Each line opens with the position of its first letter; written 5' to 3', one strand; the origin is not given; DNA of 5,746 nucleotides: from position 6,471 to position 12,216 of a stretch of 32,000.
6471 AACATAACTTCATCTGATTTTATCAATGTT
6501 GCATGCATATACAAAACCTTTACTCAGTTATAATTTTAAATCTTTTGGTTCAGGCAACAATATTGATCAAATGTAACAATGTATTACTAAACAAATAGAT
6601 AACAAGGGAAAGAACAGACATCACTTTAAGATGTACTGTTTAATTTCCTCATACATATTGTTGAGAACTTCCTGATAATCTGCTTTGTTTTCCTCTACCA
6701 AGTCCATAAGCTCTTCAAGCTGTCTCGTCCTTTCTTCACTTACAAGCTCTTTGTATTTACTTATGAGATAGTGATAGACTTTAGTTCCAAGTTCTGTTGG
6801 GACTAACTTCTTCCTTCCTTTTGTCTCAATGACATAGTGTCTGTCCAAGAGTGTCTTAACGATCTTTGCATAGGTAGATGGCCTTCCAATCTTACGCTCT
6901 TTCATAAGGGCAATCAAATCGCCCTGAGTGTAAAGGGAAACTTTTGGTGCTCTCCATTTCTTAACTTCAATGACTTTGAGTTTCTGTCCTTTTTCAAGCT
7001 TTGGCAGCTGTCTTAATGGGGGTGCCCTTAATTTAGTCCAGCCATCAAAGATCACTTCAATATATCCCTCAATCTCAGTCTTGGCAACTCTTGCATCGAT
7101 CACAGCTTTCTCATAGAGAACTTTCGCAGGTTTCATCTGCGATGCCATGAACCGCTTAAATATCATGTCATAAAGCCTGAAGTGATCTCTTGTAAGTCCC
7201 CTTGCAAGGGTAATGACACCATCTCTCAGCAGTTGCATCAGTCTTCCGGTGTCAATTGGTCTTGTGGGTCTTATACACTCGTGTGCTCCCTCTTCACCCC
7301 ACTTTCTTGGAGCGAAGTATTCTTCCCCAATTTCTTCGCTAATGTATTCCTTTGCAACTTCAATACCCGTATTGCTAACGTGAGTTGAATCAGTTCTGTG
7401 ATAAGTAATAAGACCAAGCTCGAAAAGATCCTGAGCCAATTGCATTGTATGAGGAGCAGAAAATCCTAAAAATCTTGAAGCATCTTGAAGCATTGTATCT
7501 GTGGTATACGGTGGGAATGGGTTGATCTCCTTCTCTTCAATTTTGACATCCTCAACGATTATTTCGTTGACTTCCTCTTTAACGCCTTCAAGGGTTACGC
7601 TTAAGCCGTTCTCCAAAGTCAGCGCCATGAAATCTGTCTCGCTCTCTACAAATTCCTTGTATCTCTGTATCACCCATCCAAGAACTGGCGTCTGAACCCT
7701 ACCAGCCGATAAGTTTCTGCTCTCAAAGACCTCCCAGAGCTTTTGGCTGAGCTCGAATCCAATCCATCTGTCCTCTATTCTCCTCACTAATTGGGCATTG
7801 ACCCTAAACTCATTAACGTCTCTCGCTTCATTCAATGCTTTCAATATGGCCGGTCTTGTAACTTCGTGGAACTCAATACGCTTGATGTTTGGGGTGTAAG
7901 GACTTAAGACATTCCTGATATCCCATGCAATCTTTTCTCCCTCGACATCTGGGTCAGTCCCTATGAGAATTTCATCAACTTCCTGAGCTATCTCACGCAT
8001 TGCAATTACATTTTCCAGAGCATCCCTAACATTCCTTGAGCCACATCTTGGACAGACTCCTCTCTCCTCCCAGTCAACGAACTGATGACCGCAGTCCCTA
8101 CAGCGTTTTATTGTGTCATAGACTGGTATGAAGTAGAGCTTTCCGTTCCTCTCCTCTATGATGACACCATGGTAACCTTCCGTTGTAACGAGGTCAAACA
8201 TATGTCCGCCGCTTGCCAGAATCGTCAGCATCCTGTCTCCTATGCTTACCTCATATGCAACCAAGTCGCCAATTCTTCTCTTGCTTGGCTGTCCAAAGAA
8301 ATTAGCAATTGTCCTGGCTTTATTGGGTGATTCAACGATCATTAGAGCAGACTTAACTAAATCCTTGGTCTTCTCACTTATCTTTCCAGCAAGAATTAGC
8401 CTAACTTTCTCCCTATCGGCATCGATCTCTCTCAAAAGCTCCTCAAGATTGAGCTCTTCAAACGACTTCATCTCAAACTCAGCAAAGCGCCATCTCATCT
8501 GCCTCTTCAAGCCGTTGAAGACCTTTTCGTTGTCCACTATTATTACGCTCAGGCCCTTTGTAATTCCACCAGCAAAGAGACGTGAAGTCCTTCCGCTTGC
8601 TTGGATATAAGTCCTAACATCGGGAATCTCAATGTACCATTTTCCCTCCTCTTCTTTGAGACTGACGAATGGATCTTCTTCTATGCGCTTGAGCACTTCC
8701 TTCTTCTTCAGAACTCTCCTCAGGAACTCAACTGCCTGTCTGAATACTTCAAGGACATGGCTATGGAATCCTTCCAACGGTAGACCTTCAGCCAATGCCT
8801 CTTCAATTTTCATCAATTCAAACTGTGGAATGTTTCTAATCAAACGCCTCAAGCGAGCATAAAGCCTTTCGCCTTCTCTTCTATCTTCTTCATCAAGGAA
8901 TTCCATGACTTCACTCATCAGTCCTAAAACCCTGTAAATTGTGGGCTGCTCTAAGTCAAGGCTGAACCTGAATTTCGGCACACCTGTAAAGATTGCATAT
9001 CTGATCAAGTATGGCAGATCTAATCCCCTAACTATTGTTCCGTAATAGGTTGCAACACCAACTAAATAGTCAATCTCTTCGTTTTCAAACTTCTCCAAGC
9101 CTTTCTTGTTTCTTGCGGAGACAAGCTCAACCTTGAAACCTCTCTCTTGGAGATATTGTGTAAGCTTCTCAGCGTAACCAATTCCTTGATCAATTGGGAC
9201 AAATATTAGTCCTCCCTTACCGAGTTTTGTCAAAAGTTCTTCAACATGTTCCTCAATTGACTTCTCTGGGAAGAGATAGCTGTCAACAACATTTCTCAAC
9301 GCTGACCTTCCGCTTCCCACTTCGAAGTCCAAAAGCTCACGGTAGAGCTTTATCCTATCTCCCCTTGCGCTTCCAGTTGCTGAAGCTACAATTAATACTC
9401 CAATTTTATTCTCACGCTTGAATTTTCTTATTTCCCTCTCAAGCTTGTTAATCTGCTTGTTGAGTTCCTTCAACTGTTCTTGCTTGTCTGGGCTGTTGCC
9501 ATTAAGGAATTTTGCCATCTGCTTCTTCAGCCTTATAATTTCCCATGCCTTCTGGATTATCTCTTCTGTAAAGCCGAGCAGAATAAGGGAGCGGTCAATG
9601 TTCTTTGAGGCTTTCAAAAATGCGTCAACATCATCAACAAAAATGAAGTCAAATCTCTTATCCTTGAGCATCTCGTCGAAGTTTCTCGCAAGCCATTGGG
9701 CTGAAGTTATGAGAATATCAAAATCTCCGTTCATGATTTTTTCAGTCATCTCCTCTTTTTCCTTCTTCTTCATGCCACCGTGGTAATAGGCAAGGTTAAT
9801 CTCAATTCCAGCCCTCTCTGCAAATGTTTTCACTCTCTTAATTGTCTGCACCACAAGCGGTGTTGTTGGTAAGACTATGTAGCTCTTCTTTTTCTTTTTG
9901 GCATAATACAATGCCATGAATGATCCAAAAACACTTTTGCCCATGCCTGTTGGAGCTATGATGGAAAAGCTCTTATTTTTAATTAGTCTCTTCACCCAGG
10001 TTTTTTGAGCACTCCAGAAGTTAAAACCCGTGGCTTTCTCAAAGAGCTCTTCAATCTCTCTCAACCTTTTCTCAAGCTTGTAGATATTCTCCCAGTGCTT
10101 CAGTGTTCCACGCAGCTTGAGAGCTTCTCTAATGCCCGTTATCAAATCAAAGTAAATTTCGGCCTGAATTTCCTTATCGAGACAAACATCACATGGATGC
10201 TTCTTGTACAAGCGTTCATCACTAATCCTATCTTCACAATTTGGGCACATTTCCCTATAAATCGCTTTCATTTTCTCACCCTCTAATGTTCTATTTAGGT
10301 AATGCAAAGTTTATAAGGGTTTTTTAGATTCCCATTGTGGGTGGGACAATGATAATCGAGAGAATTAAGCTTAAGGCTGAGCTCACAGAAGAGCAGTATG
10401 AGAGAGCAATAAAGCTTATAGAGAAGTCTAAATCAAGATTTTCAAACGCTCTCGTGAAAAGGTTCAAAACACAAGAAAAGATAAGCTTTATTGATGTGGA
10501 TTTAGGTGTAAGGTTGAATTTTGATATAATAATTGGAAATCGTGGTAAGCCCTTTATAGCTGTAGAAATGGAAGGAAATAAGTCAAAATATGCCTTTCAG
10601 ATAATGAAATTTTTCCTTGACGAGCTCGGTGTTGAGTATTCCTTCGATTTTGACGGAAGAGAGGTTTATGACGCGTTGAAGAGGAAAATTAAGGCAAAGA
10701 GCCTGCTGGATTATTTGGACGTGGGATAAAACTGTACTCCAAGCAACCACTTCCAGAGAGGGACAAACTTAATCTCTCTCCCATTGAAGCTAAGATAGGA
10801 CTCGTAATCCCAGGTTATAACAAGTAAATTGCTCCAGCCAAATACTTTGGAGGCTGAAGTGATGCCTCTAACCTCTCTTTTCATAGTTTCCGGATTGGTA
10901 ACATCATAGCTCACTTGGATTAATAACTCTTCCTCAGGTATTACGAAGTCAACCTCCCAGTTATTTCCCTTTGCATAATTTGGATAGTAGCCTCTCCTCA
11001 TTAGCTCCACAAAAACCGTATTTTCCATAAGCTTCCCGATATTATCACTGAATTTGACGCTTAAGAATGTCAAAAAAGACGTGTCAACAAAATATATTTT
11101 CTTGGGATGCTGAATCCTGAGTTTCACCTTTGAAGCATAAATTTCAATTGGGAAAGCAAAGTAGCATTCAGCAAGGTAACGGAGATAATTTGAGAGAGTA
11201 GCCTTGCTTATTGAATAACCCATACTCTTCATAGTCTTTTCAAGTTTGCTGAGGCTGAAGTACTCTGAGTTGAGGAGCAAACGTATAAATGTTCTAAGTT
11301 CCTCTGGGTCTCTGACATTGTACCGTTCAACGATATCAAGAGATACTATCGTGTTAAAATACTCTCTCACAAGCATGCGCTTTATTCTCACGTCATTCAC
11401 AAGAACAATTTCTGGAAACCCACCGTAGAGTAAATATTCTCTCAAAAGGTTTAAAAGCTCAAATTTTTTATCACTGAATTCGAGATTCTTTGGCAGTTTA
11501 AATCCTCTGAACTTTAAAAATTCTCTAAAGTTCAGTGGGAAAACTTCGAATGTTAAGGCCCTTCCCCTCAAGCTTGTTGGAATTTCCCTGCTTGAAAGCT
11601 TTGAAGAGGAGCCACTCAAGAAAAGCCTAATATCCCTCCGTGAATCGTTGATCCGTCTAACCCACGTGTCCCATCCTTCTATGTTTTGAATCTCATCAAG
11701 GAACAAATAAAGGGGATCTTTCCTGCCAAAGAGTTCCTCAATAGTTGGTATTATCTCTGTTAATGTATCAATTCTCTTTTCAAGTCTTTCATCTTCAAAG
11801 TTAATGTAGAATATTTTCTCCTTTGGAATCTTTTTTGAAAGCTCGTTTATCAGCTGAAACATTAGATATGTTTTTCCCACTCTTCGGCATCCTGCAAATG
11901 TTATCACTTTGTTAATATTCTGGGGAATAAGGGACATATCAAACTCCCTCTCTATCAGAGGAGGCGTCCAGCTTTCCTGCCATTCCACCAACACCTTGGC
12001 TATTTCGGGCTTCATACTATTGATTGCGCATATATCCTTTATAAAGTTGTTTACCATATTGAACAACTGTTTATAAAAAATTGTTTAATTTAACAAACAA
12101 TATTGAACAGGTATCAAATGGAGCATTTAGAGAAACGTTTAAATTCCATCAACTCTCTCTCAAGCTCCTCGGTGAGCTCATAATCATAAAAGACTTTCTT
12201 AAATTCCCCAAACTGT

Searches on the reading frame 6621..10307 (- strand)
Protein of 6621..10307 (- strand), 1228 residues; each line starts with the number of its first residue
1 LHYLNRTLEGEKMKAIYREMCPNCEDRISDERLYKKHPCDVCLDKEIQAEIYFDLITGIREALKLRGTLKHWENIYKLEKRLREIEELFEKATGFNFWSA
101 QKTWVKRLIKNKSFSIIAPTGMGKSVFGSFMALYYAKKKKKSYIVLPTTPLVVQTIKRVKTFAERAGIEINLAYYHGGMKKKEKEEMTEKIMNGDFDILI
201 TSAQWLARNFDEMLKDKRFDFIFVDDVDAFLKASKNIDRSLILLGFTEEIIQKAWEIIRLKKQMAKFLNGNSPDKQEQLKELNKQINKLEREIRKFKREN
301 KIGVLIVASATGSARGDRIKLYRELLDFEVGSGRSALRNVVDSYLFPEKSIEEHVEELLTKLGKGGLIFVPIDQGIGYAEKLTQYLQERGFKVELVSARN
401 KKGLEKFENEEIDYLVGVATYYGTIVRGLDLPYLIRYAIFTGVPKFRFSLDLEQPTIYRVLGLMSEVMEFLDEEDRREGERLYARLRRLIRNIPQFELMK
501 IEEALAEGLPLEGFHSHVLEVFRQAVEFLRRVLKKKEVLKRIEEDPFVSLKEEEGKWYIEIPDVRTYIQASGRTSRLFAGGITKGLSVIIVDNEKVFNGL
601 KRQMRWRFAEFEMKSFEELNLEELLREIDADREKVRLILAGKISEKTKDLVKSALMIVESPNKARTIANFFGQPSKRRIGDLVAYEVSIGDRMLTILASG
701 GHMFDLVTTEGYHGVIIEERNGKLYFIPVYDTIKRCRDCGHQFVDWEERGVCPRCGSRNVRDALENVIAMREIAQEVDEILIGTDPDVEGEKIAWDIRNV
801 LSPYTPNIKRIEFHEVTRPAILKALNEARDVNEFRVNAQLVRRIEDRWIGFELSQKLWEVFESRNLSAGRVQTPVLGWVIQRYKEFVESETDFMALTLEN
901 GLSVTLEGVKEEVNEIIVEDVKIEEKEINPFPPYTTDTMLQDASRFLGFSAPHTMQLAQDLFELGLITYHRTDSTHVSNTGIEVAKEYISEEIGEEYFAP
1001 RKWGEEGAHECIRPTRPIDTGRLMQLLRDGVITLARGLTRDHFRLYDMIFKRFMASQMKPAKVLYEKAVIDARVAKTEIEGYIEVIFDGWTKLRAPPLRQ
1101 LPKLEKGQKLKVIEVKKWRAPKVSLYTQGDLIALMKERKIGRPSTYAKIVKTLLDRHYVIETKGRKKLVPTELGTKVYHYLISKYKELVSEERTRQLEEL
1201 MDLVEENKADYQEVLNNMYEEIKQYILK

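Call 82: search_protein_families(library=pfam, max_evalue=0.00001, proteins=[window:6621-10307:-])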
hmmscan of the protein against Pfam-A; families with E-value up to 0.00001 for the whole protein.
window:6621-10307:- (1228 aa): 6 families
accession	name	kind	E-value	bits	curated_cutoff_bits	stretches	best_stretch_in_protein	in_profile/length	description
PF01131.25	Topoisom_bac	-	4.1e-90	303.2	35.1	1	832-1215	3-410/411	DNA topoisomerase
PF01751.28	Toprim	-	5.4e-20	71.8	23.1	1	655-815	2-95/96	Toprim domain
PF00270.35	DEAD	-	5.1e-13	49.5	26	1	100-233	3-132/167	DEAD/DEAH box helicase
PF04851.21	ResIII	-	1.2e-09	38.8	22.5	1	99-227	6-134/164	Type III restriction enzyme, res subunit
PF00271.37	Helicase_C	-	2e-08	34.9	23.5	0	151-202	20-72/110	Helicase conserved C-terminal domain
PF17915.7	zf_Rg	-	2.2e-07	30.6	25.5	1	14-46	3-35/49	Reverse gyrase zinc finger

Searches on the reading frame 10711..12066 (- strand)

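Call 82: search_protein_families(library=pfam, max_evalue=0.00001, proteins=[window:10711-12066:-])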
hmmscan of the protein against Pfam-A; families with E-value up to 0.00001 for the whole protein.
window:10711-12066:- (451 aa): 2 families
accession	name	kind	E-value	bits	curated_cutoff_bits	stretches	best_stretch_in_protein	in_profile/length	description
PF13173.12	AAA_14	-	2.2e-37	128.4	27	1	52-184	2-129/129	AAA domain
PF13635.12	DUF4143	-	8.1e-18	65.1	28.1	1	244-380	3-150/160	Domain of unknown function (DUF4143)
